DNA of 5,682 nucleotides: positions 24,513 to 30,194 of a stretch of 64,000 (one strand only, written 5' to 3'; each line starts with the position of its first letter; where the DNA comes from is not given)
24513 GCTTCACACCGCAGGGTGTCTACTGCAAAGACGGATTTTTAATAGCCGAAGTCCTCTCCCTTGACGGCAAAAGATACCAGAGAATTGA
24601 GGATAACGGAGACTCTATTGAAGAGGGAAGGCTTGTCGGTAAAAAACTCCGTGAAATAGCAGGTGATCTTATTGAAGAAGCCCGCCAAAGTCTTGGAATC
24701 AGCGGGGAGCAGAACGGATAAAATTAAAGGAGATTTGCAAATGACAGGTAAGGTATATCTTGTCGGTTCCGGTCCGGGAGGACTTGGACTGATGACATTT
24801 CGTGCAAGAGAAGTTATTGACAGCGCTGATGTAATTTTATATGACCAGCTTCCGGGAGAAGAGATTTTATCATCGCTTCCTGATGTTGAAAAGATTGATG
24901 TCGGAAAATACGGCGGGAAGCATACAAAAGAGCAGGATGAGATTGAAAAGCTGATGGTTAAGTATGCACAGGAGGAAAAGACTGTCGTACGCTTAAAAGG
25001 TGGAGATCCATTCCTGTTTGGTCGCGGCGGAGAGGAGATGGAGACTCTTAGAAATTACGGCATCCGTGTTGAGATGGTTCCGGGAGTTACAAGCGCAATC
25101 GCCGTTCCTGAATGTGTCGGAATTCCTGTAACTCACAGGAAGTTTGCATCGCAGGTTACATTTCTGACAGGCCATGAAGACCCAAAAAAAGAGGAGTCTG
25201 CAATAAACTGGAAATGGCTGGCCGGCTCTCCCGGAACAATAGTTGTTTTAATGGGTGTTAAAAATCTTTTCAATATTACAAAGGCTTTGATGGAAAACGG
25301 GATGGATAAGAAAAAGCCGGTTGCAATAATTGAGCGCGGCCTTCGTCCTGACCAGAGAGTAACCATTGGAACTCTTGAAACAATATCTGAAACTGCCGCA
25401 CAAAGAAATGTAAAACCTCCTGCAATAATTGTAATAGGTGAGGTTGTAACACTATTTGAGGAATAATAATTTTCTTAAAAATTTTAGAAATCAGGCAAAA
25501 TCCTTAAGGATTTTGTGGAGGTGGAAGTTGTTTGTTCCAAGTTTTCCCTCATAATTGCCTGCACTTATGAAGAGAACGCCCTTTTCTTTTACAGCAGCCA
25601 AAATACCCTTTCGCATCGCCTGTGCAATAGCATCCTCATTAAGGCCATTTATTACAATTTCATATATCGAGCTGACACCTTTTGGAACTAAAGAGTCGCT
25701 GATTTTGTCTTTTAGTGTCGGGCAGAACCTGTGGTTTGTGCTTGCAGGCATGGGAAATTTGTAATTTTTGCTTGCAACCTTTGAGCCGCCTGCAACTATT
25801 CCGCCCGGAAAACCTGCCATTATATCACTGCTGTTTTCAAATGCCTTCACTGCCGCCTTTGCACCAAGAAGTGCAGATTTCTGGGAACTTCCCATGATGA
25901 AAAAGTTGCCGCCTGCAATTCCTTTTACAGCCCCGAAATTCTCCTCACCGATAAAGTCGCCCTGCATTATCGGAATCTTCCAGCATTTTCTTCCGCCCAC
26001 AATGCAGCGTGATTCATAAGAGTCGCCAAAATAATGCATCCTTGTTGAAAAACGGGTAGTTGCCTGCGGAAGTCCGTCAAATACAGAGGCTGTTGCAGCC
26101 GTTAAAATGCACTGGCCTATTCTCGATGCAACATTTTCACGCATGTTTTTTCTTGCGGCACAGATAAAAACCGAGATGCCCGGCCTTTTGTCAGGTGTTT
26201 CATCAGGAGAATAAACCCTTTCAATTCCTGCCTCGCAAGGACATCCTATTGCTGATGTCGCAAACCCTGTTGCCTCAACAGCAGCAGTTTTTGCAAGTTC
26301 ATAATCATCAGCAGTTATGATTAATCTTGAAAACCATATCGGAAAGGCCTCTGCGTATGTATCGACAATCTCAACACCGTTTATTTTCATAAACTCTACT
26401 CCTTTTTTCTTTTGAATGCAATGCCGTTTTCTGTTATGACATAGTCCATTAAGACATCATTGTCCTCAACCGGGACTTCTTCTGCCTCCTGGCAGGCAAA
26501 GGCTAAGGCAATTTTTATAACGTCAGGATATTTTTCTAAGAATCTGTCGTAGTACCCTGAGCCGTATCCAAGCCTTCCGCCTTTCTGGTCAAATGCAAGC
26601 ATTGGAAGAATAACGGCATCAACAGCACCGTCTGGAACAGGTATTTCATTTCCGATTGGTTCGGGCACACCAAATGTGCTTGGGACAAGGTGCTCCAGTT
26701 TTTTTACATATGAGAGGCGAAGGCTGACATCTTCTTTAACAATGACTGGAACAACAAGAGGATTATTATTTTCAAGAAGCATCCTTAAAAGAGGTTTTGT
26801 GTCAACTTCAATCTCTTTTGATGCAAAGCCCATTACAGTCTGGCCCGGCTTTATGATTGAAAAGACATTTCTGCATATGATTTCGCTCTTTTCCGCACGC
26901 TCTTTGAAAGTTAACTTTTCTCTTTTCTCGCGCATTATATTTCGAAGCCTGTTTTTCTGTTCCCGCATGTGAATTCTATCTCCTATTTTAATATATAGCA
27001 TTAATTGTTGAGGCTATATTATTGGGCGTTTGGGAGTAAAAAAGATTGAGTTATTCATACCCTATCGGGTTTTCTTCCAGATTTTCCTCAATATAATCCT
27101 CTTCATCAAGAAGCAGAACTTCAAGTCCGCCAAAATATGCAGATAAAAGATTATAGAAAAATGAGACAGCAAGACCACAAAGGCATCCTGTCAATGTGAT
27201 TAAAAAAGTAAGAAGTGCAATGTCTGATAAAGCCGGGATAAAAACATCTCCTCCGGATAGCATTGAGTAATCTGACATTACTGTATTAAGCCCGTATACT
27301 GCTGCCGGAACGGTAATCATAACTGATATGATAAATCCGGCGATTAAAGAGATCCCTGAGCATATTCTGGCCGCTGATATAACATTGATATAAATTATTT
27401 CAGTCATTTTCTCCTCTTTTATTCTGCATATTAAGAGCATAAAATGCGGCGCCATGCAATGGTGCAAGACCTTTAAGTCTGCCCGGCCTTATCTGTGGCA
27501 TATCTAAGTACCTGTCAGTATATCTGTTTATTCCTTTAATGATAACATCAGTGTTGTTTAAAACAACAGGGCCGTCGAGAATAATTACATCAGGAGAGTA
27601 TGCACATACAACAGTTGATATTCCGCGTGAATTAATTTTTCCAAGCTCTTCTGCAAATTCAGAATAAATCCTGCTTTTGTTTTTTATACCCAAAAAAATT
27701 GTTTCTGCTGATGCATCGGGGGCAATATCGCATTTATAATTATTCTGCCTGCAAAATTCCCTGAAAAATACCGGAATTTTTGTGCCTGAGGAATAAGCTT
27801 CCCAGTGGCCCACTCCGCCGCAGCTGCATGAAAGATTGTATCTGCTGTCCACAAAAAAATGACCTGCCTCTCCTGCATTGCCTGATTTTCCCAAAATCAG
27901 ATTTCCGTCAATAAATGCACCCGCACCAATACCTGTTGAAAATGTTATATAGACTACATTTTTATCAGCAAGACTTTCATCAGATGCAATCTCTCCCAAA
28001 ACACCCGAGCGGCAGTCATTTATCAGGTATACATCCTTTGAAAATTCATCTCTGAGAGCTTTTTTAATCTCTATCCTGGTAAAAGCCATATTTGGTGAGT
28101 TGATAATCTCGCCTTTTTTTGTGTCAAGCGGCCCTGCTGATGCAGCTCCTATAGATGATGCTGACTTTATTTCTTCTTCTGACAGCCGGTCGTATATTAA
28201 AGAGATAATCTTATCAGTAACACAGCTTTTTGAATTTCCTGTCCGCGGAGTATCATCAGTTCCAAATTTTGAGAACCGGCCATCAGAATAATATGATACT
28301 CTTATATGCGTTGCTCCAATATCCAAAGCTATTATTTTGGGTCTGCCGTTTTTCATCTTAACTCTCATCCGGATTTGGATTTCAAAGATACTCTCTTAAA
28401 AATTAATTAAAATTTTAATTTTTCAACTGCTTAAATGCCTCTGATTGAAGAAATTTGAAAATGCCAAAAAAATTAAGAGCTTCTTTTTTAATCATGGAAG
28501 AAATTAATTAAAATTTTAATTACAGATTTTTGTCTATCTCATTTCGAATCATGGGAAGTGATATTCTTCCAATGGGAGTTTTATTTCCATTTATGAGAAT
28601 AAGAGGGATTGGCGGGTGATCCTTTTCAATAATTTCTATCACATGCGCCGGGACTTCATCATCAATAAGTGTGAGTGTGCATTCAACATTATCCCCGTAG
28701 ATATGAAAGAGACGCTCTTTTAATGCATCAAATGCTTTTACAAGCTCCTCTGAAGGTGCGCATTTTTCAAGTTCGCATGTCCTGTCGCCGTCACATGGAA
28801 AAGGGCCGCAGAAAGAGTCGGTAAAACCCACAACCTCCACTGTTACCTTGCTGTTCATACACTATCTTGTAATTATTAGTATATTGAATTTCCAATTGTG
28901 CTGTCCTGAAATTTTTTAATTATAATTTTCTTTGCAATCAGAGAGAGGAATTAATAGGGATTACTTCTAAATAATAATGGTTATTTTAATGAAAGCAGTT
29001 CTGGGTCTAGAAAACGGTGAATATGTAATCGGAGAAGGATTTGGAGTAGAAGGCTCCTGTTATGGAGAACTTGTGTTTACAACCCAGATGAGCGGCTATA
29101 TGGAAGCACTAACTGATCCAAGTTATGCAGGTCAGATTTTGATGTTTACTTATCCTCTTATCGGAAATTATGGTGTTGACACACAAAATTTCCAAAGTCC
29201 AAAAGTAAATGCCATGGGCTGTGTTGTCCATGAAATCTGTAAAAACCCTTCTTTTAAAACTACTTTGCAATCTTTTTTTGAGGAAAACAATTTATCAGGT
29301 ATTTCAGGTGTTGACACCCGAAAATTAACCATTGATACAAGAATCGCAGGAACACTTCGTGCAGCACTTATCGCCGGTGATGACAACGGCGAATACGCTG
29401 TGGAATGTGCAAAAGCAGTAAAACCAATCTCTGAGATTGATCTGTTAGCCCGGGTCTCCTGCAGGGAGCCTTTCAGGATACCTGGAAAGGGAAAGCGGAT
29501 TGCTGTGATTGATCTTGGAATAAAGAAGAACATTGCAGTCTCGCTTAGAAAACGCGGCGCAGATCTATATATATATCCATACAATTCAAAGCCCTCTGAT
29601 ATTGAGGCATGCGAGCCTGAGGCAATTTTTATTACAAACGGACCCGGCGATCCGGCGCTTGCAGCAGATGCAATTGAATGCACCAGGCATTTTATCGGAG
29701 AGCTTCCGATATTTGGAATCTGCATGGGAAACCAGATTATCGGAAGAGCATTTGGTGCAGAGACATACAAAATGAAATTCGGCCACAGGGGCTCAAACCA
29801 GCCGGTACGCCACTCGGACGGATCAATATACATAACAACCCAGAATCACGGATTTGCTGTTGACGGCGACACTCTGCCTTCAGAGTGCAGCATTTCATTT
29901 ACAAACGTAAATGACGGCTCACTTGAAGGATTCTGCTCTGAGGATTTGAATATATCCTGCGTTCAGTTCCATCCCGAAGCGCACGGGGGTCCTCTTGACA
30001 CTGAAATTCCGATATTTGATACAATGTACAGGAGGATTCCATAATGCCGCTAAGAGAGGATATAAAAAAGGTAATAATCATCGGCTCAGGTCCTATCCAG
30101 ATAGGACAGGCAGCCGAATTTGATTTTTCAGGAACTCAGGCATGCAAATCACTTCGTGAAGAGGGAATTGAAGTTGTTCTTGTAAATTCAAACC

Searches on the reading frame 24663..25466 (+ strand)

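Call 66: search_protein_families(library=pfam, proteins=[window:24663-25466:+], max_evalue=0.00001)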
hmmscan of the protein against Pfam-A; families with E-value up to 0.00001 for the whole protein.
window:24663-25466:+ (267 aa): 1 family
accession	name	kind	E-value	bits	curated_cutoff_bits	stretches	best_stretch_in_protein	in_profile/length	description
PF00590.25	TP_methylase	-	4.3e-52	177.6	27.8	1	30-241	1-211/212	Tetrapyrrole (Corrin/Porphyrin) Methylases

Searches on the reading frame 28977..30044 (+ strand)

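Call 66: search_protein_families(library=pfam, proteins=[window:28977-30044:+], max_evalue=0.00001)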
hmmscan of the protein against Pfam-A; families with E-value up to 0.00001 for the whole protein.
window:28977-30044:+ (355 aa): 2 families
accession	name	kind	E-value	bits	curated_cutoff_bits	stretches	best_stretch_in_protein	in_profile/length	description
PF00117.34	GATase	-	6.6e-47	160.1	22.8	1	177-344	2-182/190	Glutamine amidotransferase class-I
PF00988.28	CPSase_sm_chain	-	4.2e-42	143.4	27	1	9-130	1-125/126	Carbamoyl-phosphate synthase small chain, CPSase domain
